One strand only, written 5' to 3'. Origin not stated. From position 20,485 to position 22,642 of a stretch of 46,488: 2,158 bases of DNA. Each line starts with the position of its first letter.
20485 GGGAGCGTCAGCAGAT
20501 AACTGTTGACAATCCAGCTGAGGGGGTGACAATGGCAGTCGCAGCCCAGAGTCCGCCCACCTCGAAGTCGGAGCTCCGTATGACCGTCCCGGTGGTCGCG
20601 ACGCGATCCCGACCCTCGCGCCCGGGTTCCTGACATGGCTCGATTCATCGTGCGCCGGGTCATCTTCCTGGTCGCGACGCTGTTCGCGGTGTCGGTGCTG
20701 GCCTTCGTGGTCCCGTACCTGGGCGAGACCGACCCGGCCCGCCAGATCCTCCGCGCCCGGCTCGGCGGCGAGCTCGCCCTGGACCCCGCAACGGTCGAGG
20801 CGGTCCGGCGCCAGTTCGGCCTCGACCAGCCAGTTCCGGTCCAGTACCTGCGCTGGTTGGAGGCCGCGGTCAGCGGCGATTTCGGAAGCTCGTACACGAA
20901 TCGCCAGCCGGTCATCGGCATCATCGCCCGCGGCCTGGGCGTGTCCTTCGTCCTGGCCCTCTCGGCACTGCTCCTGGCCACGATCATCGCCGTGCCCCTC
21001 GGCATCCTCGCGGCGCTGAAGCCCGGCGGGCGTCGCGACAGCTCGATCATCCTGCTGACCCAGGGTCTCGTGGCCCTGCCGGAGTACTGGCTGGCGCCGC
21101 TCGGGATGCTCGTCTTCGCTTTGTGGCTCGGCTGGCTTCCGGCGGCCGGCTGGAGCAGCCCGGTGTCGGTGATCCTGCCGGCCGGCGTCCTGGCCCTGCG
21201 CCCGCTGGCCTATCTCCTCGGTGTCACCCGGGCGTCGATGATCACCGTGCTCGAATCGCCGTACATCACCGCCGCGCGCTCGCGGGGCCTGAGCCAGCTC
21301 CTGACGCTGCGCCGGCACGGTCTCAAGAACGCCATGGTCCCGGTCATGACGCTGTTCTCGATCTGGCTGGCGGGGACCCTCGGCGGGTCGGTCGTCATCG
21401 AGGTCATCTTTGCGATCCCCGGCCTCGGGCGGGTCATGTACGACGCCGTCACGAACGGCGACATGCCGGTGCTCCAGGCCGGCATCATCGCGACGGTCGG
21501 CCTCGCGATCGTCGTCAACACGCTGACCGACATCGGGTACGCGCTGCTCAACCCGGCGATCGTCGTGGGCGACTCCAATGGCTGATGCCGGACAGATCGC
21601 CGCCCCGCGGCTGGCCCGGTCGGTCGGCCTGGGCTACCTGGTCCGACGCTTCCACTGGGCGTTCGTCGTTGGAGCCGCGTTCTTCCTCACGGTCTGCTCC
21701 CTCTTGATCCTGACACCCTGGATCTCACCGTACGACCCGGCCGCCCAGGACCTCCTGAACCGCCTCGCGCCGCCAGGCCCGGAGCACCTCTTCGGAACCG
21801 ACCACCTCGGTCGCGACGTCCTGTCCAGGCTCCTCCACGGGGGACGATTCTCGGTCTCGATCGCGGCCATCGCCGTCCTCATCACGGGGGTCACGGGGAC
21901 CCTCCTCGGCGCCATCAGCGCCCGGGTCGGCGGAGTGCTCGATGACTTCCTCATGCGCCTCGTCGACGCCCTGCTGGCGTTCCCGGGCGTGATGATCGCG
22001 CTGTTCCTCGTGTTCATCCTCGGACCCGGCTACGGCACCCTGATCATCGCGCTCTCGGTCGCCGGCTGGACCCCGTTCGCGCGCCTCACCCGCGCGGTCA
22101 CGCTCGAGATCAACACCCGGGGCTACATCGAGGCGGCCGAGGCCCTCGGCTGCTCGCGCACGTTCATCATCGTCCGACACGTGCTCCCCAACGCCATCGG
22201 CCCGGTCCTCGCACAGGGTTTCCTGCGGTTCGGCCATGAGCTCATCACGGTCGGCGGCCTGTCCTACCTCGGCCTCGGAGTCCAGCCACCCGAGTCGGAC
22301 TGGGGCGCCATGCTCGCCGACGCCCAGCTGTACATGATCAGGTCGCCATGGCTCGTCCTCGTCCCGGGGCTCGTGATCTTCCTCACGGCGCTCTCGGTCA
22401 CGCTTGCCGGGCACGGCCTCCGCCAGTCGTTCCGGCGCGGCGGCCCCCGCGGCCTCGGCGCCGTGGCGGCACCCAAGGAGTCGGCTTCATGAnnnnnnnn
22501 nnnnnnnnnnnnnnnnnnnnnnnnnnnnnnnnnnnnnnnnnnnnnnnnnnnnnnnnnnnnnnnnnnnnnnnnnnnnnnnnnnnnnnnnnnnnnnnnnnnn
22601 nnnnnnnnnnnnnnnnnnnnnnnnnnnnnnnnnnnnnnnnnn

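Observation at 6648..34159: One 10-12-bp element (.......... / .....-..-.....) marks about nine sites, nearly all at promoters, across 28 kb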

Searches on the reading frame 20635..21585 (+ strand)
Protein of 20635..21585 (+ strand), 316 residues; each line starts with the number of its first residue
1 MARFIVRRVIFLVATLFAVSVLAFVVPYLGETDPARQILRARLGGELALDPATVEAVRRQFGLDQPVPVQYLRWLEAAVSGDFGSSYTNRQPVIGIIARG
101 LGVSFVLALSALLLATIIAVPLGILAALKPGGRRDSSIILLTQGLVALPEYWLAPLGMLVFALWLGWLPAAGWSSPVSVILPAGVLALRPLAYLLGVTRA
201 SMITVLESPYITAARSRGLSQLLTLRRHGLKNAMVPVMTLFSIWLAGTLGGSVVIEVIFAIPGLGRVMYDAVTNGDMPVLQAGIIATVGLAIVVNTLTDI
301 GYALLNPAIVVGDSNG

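Call 6: search_protein_families(library=pfam, proteins=[window:20635-21585:+])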
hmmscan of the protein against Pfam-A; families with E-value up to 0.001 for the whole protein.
window:20635-21585:+ (316 aa): 2 families
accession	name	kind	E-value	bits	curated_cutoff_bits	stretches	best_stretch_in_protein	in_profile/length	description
PF00528.27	BPD_transp_1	-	3.6e-29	102.2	26.4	1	119-309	1-182/184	Binding-protein-dependent transport system inner membrane component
PF19300.4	BPD_transp_1_N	-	2.3e-13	50.7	23.8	1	1-95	1-101/114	Binding-prot-dependent transport system membrane comp, N-term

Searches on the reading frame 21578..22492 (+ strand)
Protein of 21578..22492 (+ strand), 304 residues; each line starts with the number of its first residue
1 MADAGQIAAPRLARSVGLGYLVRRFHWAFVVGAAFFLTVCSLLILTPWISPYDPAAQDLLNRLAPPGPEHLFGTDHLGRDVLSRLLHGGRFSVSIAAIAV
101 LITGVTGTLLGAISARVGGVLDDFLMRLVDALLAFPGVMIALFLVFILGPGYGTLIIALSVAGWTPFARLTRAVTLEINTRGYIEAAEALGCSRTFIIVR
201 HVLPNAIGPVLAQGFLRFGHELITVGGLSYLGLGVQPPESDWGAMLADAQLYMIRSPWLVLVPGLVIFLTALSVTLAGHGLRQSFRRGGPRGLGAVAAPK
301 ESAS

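Call 6: search_protein_families(library=pfam, proteins=[window:21578-22492:+])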
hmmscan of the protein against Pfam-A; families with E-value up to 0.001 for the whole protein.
window:21578-22492:+ (304 aa): 2 families
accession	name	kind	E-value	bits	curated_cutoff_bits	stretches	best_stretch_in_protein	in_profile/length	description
PF00528.27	BPD_transp_1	-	7.4e-29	101.2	26.4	1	107-281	1-178/184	Binding-protein-dependent transport system inner membrane component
PF12911.12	OppC_N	-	5.9e-07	29.7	23.9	1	26-66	13-53/53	N-terminal TM domain of oligopeptide transport permease C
